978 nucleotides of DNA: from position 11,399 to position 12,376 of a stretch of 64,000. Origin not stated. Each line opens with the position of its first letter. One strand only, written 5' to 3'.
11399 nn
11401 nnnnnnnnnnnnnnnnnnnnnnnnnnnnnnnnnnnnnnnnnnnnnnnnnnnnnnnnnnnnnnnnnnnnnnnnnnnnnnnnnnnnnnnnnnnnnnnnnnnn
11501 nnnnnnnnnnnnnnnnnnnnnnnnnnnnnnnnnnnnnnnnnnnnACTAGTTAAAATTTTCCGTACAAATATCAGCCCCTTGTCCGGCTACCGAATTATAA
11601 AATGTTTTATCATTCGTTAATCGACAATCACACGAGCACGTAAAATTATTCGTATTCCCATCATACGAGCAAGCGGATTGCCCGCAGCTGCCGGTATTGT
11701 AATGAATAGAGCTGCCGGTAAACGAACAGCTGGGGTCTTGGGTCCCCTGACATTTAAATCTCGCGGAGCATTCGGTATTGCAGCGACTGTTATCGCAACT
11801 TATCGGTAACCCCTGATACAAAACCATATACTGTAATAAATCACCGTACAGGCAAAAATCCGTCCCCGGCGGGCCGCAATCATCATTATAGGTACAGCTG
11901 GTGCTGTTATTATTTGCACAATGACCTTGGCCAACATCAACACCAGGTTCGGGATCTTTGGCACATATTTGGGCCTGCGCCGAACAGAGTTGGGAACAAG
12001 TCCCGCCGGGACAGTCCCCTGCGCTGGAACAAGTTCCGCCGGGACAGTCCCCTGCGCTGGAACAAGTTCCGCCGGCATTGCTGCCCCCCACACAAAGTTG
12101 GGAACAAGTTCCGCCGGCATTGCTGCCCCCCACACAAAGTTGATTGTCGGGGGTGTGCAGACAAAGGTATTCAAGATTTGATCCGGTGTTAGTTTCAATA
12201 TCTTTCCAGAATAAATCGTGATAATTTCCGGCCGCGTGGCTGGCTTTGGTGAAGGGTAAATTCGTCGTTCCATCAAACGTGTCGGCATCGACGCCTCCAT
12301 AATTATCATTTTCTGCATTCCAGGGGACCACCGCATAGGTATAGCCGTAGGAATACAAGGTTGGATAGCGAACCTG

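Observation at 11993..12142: In-frame tandem repeats (2x33 nt + 2x42 nt) inside paralog C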

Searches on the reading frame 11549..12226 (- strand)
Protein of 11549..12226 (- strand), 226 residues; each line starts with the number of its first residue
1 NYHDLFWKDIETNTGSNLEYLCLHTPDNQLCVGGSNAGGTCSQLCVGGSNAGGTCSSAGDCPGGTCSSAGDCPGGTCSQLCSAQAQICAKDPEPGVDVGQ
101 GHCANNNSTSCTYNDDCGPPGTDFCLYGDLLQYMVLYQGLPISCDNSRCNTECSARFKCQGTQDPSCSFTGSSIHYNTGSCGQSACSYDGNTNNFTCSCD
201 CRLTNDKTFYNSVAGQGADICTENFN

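Call 57: predict_structure(alignment_id=A4)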
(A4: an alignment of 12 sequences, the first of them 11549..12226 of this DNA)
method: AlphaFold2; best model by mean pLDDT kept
length: 226 residues; sequences in the alignment: 12
mean_pLDDT: 70.6   pTM: 0.57
mean pLDDT of the five models: 70.6, 70.6, 67.3, 66.0, 63.2
residues with pLDDT >= 90: 10; 70-90: 123; 50-70: 62; < 50: 31
segments of 3 or more residues with pLDDT < 50: 1-3, 37-47, 60-68, 96-98, 224-226
pLDDT, mean of each block of 10 residues (from residue 1): 55 55 72 54 47 64 46 72 86 64 83 82 83 73 72 85 73 85 71 81 88 74 51
secondary structure, 60 per line:
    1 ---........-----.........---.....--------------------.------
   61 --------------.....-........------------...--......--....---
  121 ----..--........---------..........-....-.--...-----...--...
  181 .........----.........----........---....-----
elements in order: E4-11 E17-25 E29-33 E75-79 E81-88 E101-103 E106-111 H114-117 E129-136 H146-155 E157-160 E173-175 E178-189 E194-202 E207-214 E218-221

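Call 61: fold_search(model_id=the predicted structure, library=pdb)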
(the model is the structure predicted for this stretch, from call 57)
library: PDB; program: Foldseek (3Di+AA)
matches with E <= 10: 88; with E <= 0.001: 0
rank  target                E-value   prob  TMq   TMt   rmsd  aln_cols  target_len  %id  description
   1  7s9u_D                2.5e+00  0.16  0.11  0.13   5.2        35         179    6  44SR3C ribosomal particle (released 2022-03-02)
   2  4wy8_B                3.1e+00  0.18  0.12  0.09   7.1        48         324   21  Structural analysis of two fungal esterases from Rhizomucor miehei explaining their substrate specificity (released 2015-07-01)
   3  8bf7_B                3.3e+00  0.01  0.10  0.11  22.5       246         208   10  Elongating E. coli 70S ribosome containing deacylated tRNA(iMet) in the P-site and AAA mRNA codon with cognate dipepti (released 2023-08-16)
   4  5myj_BE               3.5e+00  0.08  0.10  0.11   4.7        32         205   22  Structure of 70S ribosome from Lactococcus lactis (released 2017-10-11)
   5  4wy8_A                3.7e+00  0.15  0.12  0.09   7.0        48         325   23  Structural analysis of two fungal esterases from Rhizomucor miehei explaining their substrate specificity (released 2015-07-01)
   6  5li0_E                3.7e+00  0.12  0.11  0.11   5.0        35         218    3  70S ribosome from Staphylococcus aureus (released 2016-12-28)
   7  7zlx_B                3.9e+00  0.15  0.10  0.15   3.8        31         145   19  Crystal Structure of the TSG101-UEV domain:space group P21 (released 2022-06-22)
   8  7zlx_C                4.1e+00  0.13  0.10  0.15   4.7        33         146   18  Crystal Structure of the TSG101-UEV domain:space group P21 (released 2022-06-22)
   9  7zlx_G                4.6e+00  0.15  0.10  0.16   2.8        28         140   18  Crystal Structure of the TSG101-UEV domain:space group P21 (released 2022-06-22)
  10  4wy8_C                4.8e+00  0.13  0.12  0.09   7.2        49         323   20  Structural analysis of two fungal esterases from Rhizomucor miehei explaining their substrate specificity (released 2015-07-01)
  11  9bs0_D                4.8e+00  0.11  0.11  0.13   5.3        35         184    6  YphC-treated 45SYphC particle. Class 5 (released 2024-12-25)
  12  9dom_G                4.8e+00  0.08  0.08  0.15  10.2        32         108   19  PVTX-405: A Potent, Highly Selective, and Orally Efficacious Molecular Glue Degrader of IKZF2 for Cancer Immunotherapy (released 2025-05-14)
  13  6pki_B                4.8e+00  0.04  0.10  0.08   5.5        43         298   16  Zebrafish N-acetylglucosamine-1-phosphodiester alpha-N-acetylglucosaminidase (NAGPA) catalytic domain (C56S C230S) in  (released 2020-02-19)
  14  6spb_D                4.8e+00  0.01  0.13  0.14  22.6       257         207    8  Pseudomonas aeruginosa 50s ribosome from a clinical isolate with a mutation in uL6 (released 2019-10-16)
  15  8fiz_BE               4.8e+00  0.01  0.10  0.11  22.3       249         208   10  Cryo-EM structure of E. coli 70S Ribosome containing mRNA and tRNA (in the transcription-translation complex) (released 2023-03-29)
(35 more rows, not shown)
